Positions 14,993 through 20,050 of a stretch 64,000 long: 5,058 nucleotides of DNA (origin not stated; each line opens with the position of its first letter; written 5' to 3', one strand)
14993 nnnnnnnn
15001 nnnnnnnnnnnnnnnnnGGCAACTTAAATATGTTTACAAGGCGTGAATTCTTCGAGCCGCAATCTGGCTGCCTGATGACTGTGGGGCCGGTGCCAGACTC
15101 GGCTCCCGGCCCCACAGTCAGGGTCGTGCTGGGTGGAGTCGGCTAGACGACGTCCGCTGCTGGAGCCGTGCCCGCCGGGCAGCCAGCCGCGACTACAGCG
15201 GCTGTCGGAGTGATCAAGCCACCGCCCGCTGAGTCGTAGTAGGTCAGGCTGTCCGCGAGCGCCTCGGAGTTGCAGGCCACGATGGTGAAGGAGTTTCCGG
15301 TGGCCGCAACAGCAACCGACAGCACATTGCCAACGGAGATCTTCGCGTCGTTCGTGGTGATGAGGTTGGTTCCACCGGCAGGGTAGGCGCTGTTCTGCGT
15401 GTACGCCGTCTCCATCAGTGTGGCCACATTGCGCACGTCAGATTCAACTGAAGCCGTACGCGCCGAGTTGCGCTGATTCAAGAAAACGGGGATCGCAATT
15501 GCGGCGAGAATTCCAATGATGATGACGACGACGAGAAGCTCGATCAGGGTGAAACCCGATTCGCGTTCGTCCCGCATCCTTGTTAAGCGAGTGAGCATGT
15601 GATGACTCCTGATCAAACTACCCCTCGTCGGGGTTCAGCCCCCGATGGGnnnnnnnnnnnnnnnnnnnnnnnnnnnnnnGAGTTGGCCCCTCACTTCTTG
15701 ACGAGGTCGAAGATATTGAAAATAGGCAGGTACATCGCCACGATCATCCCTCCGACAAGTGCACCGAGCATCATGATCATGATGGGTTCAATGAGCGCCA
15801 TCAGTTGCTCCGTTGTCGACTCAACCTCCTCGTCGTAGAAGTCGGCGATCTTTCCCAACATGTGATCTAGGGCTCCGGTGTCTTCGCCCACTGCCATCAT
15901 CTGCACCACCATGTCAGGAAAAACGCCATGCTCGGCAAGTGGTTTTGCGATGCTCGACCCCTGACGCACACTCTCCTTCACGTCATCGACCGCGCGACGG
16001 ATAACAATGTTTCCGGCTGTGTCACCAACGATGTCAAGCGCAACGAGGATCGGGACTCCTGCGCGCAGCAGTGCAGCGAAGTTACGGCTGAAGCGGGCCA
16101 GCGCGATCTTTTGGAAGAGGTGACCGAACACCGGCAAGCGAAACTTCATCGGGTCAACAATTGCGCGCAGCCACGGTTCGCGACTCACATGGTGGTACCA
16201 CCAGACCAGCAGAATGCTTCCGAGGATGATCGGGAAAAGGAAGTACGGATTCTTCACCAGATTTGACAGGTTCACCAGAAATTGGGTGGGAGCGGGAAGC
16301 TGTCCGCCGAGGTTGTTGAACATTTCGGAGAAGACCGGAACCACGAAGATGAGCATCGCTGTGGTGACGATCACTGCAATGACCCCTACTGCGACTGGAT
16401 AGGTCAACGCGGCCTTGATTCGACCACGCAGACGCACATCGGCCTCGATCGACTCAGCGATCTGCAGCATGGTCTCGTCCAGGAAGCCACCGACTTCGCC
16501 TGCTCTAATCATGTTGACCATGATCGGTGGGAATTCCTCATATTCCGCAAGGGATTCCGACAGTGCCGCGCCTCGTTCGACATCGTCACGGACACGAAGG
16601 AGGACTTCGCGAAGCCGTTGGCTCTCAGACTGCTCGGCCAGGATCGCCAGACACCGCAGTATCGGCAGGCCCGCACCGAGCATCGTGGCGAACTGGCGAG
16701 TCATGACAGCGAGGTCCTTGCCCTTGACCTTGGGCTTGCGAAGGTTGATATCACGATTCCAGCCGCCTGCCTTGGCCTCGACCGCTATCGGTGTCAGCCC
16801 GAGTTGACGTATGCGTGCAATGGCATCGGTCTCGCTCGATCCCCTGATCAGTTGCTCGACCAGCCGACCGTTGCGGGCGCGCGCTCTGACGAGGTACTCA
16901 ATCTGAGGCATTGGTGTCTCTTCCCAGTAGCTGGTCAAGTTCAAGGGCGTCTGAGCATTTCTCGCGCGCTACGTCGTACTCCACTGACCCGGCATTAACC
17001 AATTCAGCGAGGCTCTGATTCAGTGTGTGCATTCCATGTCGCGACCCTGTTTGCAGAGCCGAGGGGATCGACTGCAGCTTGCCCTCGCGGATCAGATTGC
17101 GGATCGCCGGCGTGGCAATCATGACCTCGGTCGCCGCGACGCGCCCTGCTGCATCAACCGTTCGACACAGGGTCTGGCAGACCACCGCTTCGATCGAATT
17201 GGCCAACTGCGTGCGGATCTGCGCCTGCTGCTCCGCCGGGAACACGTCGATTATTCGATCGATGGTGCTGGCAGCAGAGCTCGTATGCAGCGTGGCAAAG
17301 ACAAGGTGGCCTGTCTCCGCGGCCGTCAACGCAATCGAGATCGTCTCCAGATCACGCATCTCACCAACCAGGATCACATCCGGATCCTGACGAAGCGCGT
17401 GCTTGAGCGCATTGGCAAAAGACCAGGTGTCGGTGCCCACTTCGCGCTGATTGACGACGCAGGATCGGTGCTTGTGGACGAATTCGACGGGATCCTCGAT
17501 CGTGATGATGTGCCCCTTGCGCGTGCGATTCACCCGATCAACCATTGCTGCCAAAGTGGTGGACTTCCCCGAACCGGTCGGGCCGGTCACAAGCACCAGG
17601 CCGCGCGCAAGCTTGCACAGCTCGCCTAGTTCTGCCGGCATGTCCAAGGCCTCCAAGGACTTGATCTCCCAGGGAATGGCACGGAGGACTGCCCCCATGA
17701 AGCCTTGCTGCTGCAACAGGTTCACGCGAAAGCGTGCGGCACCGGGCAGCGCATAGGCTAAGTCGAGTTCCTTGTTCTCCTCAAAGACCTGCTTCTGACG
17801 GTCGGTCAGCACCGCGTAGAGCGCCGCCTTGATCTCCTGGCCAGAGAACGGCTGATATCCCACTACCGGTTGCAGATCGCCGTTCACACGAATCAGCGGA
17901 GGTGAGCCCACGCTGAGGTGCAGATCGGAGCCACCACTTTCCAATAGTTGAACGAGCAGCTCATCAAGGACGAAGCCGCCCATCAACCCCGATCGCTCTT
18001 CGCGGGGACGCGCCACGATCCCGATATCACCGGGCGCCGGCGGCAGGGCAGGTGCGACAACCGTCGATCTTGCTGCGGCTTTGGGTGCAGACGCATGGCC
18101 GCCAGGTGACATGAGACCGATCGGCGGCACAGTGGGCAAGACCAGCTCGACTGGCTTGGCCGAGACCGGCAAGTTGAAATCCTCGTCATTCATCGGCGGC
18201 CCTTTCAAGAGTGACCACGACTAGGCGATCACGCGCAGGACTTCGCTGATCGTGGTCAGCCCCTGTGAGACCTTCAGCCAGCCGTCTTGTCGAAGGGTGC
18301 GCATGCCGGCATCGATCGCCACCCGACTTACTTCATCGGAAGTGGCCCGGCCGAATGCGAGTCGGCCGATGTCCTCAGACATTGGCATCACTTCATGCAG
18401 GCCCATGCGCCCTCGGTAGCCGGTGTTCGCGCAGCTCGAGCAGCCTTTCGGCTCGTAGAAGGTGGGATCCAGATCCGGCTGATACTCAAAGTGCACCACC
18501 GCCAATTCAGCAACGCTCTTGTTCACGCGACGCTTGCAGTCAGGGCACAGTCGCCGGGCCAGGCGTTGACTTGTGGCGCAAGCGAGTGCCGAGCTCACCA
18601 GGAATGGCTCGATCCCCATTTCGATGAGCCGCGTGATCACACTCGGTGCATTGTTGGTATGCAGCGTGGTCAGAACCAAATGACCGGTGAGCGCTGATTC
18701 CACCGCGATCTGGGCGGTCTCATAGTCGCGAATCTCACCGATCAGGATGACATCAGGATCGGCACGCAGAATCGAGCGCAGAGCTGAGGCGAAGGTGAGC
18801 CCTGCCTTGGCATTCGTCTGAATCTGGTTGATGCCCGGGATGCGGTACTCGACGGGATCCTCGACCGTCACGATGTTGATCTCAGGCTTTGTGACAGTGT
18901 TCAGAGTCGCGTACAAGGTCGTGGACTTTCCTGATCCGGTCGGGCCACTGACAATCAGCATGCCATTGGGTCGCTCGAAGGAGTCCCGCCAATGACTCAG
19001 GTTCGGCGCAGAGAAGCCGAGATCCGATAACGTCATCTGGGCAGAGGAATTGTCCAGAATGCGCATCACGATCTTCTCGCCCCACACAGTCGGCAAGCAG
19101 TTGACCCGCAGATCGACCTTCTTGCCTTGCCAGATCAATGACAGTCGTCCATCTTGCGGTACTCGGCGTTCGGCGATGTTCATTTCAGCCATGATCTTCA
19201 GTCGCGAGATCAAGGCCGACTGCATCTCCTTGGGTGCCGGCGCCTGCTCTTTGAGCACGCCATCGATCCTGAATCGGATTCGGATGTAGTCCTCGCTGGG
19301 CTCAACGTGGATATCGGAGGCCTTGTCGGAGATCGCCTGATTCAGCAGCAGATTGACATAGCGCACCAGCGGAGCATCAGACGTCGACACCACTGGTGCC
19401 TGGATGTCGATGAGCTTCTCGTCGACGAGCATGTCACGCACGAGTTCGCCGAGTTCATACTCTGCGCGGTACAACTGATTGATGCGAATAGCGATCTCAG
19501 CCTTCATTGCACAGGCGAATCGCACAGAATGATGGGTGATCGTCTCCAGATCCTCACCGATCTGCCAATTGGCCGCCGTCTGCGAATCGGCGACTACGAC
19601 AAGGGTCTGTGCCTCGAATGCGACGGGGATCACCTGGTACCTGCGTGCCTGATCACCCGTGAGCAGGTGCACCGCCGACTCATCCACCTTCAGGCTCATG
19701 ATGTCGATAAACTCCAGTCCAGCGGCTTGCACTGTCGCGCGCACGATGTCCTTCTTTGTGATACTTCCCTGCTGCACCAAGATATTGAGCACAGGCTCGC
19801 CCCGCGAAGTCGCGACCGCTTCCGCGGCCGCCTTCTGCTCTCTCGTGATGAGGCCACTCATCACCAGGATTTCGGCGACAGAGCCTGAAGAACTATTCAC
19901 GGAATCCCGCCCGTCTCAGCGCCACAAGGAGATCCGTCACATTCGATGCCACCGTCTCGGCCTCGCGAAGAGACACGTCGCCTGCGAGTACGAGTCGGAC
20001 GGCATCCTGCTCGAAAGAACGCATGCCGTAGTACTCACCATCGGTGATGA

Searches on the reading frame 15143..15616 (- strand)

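Call 109: search_protein_families(library=pfam, proteins=[window:15143-15616:-], max_evalue=0.001)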
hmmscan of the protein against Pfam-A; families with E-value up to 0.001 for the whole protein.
window:15143-15616:- (157 aa): 2 families
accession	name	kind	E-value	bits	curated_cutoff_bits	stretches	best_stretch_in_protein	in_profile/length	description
PF07963.17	N_methyl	-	7e-08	32.2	21.2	1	18-42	3-27/27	Prokaryotic N-terminal methylation motif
PF16732.10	ComP_DUS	-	0.001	20.4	27.3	0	48-117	6-75/87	Type IV minor pilin ComP, DNA uptake sequence receptor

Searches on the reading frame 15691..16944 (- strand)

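Call 109: search_protein_families(library=pfam, proteins=[window:15691-16944:-], max_evalue=0.001)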
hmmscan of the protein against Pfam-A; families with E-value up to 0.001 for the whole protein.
window:15691-16944:- (417 aa): 1 family
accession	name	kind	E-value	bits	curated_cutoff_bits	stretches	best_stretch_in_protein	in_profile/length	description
PF00482.28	T2SSF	-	4.5e-66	220.9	25.2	2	82-203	2-125/125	Type II secretion system (T2SS), protein F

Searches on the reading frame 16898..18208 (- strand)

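Call 109: search_protein_families(library=pfam, proteins=[window:16898-18208:-], max_evalue=0.001)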
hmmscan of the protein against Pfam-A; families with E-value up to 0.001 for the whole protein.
window:16898-18208:- (436 aa): 6 families
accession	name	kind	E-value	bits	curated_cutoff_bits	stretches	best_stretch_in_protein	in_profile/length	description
PF00437.27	T2SSE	-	8.4e-49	166.6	24.9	1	158-361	92-291/370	Type II/IV secretion system protein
PF13401.12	AAA_22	-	0.00012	22.8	27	1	202-247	5-33/130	AAA domain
PF13191.12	AAA_16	-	0.00014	22.9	32.6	1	203-236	25-55/167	AAA ATPase domain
PF13555.12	AAA_29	-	0.00051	20.2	27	0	202-222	22-42/61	P-loop containing region of AAA domain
PF25199.1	nSTAND_NTPase5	-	0.00054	20.2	34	0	203-240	42-79/145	Novel STAND NTPase 5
PF13604.12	AAA_30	-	0.00071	19.8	27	0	196-229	12-45/191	AAA domain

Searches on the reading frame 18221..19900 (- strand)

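Call 109: search_protein_families(library=pfam, proteins=[window:18221-19900:-], max_evalue=0.001)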
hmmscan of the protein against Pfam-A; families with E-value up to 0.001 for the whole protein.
window:18221-19900:- (559 aa): 2 families
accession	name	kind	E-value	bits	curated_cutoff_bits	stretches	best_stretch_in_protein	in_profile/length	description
PF00437.27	T2SSE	-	4e-136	454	24.9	1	173-556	3-370/370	Type II/IV secretion system protein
PF05157.20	MshEN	-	2.5e-10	40.6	23.1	1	61-147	2-87/90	MshEN domain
